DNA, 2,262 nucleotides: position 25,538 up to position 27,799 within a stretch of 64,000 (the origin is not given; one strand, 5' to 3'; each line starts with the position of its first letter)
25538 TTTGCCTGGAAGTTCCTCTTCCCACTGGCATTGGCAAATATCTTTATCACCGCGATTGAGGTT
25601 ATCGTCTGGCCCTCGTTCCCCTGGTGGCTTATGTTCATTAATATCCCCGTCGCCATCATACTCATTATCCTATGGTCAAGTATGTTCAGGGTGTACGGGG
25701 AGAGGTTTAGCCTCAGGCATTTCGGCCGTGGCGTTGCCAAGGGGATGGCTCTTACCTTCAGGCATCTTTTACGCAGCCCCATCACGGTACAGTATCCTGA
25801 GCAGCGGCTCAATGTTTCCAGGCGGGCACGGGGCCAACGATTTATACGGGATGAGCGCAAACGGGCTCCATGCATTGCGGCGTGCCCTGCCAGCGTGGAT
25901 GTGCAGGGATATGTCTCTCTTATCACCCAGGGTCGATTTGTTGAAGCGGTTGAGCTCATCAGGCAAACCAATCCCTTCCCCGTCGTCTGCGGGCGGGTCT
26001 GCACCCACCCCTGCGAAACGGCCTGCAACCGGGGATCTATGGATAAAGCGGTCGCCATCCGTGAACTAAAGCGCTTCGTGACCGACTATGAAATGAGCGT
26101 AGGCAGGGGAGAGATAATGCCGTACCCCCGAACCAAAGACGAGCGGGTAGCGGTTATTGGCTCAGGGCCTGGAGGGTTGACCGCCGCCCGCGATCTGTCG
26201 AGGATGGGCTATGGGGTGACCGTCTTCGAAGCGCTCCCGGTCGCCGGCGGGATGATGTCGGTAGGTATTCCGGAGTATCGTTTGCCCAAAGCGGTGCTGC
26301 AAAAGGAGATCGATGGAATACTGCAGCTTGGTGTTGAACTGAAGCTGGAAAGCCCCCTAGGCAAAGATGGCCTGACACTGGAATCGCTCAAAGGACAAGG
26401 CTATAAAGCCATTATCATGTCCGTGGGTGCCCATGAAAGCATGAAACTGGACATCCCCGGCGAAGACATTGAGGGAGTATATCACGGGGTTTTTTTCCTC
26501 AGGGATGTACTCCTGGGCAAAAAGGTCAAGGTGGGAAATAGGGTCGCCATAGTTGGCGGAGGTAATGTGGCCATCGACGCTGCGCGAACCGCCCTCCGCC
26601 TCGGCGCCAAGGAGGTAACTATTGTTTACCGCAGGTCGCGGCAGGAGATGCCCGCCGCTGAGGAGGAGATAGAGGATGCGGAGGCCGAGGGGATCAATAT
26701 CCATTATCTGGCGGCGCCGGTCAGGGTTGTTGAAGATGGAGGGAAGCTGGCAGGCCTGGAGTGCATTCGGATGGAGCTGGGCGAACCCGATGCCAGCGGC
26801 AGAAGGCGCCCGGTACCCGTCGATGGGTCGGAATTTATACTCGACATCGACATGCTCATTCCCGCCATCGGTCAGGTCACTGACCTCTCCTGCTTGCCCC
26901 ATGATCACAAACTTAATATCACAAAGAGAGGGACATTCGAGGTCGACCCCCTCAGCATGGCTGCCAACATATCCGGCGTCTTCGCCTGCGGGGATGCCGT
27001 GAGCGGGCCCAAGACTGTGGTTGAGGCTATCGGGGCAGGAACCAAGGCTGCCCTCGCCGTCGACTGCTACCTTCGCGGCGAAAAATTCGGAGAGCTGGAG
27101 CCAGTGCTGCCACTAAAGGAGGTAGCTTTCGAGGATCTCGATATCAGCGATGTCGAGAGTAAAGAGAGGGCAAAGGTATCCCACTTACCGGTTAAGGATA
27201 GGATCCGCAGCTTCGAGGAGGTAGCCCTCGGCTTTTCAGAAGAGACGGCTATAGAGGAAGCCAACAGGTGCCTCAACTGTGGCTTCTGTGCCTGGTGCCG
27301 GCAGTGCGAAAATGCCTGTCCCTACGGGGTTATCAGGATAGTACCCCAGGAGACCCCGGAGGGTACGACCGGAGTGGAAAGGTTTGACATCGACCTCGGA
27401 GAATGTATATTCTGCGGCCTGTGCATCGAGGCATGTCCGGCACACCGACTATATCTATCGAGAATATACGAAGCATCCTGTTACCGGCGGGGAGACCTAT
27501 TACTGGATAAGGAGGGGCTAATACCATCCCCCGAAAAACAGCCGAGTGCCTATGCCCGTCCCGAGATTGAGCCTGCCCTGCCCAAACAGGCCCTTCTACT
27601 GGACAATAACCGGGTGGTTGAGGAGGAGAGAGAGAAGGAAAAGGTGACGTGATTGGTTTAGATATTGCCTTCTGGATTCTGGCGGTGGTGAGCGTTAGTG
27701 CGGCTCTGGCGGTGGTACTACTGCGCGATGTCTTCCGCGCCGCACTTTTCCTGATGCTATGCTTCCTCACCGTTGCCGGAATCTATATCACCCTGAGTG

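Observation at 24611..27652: NuoH-GltD-NuoI tripartite fusion: a candidate built-in NAD(P)H-dehydrogenase module for an 11-subunit complex I that lacks NuoEFG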

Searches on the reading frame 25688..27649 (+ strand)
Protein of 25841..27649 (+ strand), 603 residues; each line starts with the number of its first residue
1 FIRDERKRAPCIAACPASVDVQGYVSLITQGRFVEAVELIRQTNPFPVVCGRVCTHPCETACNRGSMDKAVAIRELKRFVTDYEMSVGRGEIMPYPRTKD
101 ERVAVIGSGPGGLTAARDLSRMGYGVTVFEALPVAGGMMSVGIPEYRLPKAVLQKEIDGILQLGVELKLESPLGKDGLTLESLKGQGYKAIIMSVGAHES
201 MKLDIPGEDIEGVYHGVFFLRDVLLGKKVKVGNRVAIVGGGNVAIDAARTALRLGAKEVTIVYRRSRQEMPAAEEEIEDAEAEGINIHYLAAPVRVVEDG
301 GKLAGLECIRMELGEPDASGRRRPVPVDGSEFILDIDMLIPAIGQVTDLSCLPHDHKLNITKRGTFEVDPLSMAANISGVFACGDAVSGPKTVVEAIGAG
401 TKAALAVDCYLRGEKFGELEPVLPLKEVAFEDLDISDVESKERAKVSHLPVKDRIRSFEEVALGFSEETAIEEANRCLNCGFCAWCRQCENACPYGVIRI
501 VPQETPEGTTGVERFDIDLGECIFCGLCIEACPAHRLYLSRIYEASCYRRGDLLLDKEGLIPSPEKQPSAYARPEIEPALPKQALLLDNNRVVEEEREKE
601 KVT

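Call 37: search_solved_structures(query=window:25841-27649:+, show_alignments=3, max_evalue=1e-20)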
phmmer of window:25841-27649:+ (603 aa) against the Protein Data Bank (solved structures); distinct sequences matched with E-value up to 1e-20: 12.
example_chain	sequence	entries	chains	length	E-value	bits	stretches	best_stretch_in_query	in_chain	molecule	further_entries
9bov_A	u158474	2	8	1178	2.5e-135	455.8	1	8-533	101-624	Molybdopterin oxidoreductase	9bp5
9n5u_A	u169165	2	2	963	7.1e-124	418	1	9-530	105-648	NfnA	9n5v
8oh5_C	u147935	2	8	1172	9.2e-112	378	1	8-533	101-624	Formate dehydrogenase-O, major subunit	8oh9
4ylf_B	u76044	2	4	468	3.4e-105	356.4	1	9-414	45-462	Dihydropyrimidine dehydrogenase subunit A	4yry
5jca_L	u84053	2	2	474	3.3e-93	316.8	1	8-415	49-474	NADH-dependent Ferredoxin:NADP Oxidoreductase (NfnI) subunit alpha | NADH-dependent Ferredoxin:NADP Oxidoreductase subunit alpha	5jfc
5vj7_A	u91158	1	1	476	1.6e-79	271.6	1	8-412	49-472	Oxidoreductase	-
6s6s_G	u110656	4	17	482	6.8e-65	223.3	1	11-413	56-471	Glutamate synthase [NADPH] small chain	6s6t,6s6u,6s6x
2vdc_G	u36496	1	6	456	2.5e-63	218.1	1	11-413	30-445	GLUTAMATE SYNTHASE [NADPH] SMALL CHAIN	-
7mfm_I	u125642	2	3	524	6e-47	164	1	14-414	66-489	Glutamate synthase (NADPH) small chain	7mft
7m31_A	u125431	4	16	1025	1.6e-43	152.7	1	8-436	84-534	Dihydropyrimidine dehydrogenase [NADP(+)]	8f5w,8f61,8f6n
1h7x_A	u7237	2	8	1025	1.6e-43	152.6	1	8-436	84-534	DIHYDROPYRIMIDINE DEHYDROGENASE | Dihydropyrimidine dehydrogenase [NADP(+)]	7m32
1gt8_A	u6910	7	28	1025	1.6e-43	152.6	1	8-436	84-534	DIHYDROPYRIMIDINE DEHYDROGENASE | Dihydropyrimidine dehydrogenase [NADP(+)]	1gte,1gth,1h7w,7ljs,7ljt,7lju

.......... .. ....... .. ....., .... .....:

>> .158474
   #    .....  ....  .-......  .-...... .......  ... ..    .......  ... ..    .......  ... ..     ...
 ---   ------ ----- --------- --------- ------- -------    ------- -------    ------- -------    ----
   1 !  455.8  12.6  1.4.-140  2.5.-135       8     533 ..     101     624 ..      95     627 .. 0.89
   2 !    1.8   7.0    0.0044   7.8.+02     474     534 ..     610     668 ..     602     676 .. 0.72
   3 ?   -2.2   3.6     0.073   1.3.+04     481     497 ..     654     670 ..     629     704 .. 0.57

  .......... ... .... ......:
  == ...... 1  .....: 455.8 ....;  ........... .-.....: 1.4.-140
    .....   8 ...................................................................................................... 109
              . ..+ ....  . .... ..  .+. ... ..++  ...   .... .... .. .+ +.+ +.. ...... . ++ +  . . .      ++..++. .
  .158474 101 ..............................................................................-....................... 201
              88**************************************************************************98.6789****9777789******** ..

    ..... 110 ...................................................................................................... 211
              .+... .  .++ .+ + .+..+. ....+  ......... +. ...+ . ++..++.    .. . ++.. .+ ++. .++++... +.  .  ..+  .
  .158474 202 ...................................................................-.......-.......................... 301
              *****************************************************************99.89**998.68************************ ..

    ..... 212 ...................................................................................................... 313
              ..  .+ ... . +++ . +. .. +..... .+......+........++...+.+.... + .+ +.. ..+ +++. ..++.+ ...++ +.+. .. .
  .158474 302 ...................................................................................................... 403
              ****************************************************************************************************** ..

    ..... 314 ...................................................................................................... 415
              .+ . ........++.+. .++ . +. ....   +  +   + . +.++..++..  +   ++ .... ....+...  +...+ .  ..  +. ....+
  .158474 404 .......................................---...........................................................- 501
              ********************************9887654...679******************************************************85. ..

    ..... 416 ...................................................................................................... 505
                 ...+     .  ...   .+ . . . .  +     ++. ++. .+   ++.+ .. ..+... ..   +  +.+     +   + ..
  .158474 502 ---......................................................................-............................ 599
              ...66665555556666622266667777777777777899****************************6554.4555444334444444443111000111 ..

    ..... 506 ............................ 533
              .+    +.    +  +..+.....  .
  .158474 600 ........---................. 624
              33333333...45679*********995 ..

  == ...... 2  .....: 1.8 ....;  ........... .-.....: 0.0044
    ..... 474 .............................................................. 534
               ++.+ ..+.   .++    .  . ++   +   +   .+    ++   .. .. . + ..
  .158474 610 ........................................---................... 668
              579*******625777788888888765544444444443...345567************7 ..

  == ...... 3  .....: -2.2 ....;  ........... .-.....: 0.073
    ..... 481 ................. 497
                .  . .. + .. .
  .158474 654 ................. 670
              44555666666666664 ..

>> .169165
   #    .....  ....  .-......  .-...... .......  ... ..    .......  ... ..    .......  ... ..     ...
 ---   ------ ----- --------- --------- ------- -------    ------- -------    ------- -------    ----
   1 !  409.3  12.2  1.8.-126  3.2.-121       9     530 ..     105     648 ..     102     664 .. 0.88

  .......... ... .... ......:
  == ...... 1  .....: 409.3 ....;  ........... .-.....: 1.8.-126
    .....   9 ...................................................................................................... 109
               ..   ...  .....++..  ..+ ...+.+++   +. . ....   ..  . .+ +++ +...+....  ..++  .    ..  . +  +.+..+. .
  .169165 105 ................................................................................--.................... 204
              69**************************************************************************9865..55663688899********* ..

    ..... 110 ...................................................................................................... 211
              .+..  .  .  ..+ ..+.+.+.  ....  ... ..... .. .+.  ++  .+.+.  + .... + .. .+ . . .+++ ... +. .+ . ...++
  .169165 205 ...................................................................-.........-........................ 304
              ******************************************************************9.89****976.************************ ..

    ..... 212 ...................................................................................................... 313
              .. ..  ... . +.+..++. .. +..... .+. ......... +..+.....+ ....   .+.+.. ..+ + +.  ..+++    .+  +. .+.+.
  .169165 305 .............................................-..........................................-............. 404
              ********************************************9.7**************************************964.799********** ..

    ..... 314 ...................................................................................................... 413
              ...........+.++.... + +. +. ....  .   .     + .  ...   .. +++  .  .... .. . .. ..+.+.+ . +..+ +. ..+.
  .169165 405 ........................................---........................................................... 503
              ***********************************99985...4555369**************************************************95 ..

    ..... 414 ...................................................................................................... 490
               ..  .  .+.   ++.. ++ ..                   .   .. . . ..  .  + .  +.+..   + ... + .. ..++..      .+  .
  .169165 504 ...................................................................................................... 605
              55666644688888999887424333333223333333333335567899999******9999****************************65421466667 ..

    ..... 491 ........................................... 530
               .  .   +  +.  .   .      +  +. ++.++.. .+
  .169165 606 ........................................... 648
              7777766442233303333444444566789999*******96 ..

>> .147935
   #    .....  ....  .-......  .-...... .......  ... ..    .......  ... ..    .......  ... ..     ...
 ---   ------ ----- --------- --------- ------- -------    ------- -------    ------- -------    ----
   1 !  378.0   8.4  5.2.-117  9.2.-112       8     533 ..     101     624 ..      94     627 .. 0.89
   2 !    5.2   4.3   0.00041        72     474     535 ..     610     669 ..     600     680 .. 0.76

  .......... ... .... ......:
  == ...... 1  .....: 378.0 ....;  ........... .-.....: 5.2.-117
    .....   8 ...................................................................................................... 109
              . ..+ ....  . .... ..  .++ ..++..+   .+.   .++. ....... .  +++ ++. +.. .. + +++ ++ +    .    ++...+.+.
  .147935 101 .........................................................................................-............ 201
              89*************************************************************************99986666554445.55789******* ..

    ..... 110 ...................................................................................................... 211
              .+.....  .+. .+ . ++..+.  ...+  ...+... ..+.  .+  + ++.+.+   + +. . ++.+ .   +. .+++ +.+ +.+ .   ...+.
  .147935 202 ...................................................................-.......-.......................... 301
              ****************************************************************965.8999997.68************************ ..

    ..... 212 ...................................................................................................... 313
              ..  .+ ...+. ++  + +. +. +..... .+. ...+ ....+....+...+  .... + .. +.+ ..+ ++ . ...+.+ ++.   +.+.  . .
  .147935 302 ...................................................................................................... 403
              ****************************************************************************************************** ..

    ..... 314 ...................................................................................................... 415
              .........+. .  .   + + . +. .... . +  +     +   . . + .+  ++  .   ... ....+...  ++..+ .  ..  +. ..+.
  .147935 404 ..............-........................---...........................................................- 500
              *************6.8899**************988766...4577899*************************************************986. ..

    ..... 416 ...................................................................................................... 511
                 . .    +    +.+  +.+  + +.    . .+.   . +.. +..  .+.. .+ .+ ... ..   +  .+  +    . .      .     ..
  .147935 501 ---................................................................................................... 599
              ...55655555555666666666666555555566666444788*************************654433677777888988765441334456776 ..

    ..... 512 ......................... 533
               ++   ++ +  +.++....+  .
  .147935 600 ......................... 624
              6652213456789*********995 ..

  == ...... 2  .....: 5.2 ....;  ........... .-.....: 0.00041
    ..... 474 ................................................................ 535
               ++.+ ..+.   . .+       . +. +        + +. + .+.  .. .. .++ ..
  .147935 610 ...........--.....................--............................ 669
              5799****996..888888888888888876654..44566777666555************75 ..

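Call 70: predict_structure(alignment_id=A2)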
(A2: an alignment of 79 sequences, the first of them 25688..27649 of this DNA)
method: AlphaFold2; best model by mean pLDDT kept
length: 654 residues; sequences in the alignment: 79
mean_pLDDT: 83.4   pTM: 0.78
mean pLDDT of the five models: 83.4, 82.6, 81.2, 80.5, 80.3
residues with pLDDT >= 90: 363; 70-90: 177; 50-70: 48; < 50: 66
segments of 3 or more residues with pLDDT < 50: 1-17, 29-46, 470-474, 556-561, 635-654
pLDDT, mean of each block of 10 residues (from residue 1): 33 47 53 33 52 79 89 87 89 93 91 91 95 93 93 97 97 98 95 95 96 98 83 95 93 94 95 96 97 96 97 95 92 97 96 95 88 89 97 93 84 93 93 93 91 96 81 60 76 89 92 93 92 68 84 56 72 81 77 66 80 78 72 50 43 43
secondary structure, 60 per line:
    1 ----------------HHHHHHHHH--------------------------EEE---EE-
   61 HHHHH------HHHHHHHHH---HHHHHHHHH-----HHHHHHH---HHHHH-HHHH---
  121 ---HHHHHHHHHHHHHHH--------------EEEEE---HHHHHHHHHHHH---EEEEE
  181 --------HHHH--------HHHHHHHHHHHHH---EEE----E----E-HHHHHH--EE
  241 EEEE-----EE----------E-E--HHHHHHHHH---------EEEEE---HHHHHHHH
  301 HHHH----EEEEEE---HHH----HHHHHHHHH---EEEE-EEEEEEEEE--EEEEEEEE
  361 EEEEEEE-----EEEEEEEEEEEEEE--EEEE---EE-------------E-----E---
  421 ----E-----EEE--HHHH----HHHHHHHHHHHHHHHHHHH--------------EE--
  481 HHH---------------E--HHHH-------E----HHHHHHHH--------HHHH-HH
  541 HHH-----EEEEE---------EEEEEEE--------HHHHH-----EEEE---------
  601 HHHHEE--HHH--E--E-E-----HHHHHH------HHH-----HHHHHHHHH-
elements in order: H17-25 E52-54 H61-65 H72-80 H84-92 H98-104 H108-112 H114-117 H124-138 E153-157 H161-172 E176-180 H189-192 H201-213 E217-219 H231-236 E239-244 H267-275 E285-289 H293-304 E309-314 H325-333 E337-340 E342-350 E353-367 E373-386 E389-392 E431-433 H436-439 H444-462 H502-505 H518-525 H534-537 H539-543 E549-553 E563-569 H578-582 E588-591 H601-604 H625-630 H645-653

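Call 72: fold_search(model_id=the predicted structure, library=pdb)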
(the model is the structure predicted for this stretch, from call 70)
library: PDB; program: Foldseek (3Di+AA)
matches with E <= 10: 1980; with E <= 0.001: 707
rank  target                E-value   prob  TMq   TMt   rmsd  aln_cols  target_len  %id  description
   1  9bov_A                2.3e-58  1.00  0.70  0.40   6.4       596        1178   41  Structure of electron bifurcating Nfn-ABC complexed with NAD from Caldicellulosiruptor saccharolyticus (released 2025-03-05)
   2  8oh5_C                7.3e-55  1.00  0.69  0.39   7.6       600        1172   35  Cryo-EM structure of the electron bifurcating transhydrogenase StnABC complex from Sporomusa Ovata (state 2) (released 2023-09-13)
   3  9n5u_A                2.3e-53  1.00  0.68  0.48   6.8       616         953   39  Structure of the Thermococcus sibiricus NfnABC complex (released 2025-05-07)
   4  9n5v_A                6.0e-51  1.00  0.68  0.48   6.7       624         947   38  Structure of the NAD(H)-bound Thermococcus sibiricus NfnABC complex (released 2025-05-07)
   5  4ylf_B                4.8e-42  1.00  0.59  0.81   2.9       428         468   42  Insights into flavin-based electron bifurcation via the NADH-dependent reduced ferredoxin-NADP oxidoreductase structur (released 2015-07-08)
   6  5jca_L                2.4e-41  1.00  0.58  0.80   2.1       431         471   41  NADP(H) bound NADH-dependent Ferredoxin:NADP Oxidoreductase (NfnI) from Pyrococcus furiosus (released 2017-04-12)
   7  5jfc_L                9.5e-40  1.00  0.57  0.80   2.1       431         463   40  NADH-dependent Ferredoxin:NADP Oxidoreductase (NfnI) from Pyrococcus furiosus (released 2017-04-12)
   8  5vj7_A                1.7e-37  1.00  0.56  0.79   2.5       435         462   36  Ferredoxin NADP Oxidoreductase (Xfn) (released 2017-07-19)
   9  6s6s_E                1.0e-35  1.00  0.57  0.79   2.5       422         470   32  Structure of Azospirillum brasilense Glutamate Synthase in a4b4 oligomeric state. (released 2019-09-11)
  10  1h7x_A                3.5e-34  1.00  0.56  0.37  17.5       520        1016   26  Dihydropyrimidine dehydrogenase (DPD) from pig, ternary complex of a mutant enzyme (C671A), NADPH and 5-fluorouracil (released 2001-02-23)
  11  1h7w_B                6.1e-34  1.00  0.57  0.37  17.0       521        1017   26  Dihydropyrimidine dehydrogenase (DPD) from pig (released 2001-02-23)
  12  1h7w_D                9.5e-34  1.00  0.57  0.37  17.5       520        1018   26  Dihydropyrimidine dehydrogenase (DPD) from pig (released 2001-02-23)
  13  1gte_D                1.1e-33  1.00  0.57  0.37  17.5       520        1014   26  DIHYDROPYRIMIDINE DEHYDROGENASE (DPD) FROM PIG, BINARY COMPLEX WITH 5-IODOURACIL (released 2002-04-11)
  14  1h7x_B                1.3e-33  1.00  0.57  0.37  17.4       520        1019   26  Dihydropyrimidine dehydrogenase (DPD) from pig, ternary complex of a mutant enzyme (C671A), NADPH and 5-fluorouracil (released 2001-02-23)
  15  1h7w_A                1.7e-33  1.00  0.57  0.37  17.5       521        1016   26  Dihydropyrimidine dehydrogenase (DPD) from pig (released 2001-02-23)
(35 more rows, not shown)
